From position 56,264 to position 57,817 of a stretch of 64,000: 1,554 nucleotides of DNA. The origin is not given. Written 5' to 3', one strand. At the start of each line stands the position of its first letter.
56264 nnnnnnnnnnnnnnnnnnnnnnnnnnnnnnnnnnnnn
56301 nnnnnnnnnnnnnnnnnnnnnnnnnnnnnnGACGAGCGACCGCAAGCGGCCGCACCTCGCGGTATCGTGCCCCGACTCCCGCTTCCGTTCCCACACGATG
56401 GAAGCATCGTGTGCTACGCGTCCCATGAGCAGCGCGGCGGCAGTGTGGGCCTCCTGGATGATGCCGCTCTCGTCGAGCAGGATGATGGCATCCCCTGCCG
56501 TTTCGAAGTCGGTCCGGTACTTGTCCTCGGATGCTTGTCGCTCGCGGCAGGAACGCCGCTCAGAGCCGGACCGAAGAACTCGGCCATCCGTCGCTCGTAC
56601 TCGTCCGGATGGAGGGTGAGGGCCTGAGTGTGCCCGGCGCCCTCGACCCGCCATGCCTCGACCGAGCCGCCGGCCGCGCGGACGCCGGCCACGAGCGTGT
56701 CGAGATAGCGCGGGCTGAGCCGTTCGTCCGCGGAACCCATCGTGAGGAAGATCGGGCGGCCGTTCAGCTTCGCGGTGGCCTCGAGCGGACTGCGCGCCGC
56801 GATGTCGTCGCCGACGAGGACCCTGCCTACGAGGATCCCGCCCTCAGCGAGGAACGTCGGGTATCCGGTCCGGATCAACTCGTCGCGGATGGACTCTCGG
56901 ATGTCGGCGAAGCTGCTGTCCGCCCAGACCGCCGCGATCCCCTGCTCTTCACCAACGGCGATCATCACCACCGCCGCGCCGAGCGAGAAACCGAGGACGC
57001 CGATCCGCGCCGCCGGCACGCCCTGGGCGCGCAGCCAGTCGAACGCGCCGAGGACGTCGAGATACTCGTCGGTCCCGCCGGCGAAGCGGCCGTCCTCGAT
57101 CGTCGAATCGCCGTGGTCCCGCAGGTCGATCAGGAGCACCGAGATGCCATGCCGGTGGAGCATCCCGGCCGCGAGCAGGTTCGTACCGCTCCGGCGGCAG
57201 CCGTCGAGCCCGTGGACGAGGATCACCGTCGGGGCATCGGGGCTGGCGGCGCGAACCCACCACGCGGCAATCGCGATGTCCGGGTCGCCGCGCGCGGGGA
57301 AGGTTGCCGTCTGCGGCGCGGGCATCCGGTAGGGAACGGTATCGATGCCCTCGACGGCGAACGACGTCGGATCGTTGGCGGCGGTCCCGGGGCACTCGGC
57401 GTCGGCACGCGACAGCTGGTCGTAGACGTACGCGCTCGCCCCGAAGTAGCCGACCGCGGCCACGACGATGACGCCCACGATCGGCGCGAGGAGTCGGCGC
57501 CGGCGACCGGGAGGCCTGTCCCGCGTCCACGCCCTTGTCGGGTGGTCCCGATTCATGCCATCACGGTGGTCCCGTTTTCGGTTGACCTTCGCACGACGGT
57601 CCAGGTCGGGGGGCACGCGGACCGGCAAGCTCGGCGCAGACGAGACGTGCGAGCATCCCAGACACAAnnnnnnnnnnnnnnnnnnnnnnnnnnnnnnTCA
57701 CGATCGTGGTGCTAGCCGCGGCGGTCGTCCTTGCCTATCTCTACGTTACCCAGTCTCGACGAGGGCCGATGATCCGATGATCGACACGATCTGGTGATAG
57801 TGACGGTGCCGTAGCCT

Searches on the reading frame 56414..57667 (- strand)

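Call 45: search_protein_families(library=pfam, proteins=[window:56414-57667:-], max_evalue=0.01)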
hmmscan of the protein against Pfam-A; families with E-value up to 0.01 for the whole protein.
window:56414-57667:- (417 aa): 6 families
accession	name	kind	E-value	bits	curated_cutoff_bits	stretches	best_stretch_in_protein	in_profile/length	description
PF00326.27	Peptidase_S9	-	7.7e-08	32.5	22.6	1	174-366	14-207/213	Prolyl oligopeptidase family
PF12146.15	Hydrolase_4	-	2.9e-07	30.5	27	1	147-246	6-103/239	Serine aminopeptidase, S33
PF00561.26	Abhydrolase_1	-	1.4e-06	28.6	25.8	1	146-253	1-106/245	alpha/beta hydrolase fold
PF12697.13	Abhydrolase_6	-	4.1e-06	28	26.3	1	148-358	1-215/217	Alpha/beta hydrolase family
PF02129.25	Peptidase_S15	-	3.6e-05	24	23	1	162-261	46-138/262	X-Pro dipeptidyl-peptidase (S15 family)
PF02230.22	Abhydrolase_2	-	0.0021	18.4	23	0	214-268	99-154/217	Phospholipase/Carboxylesterase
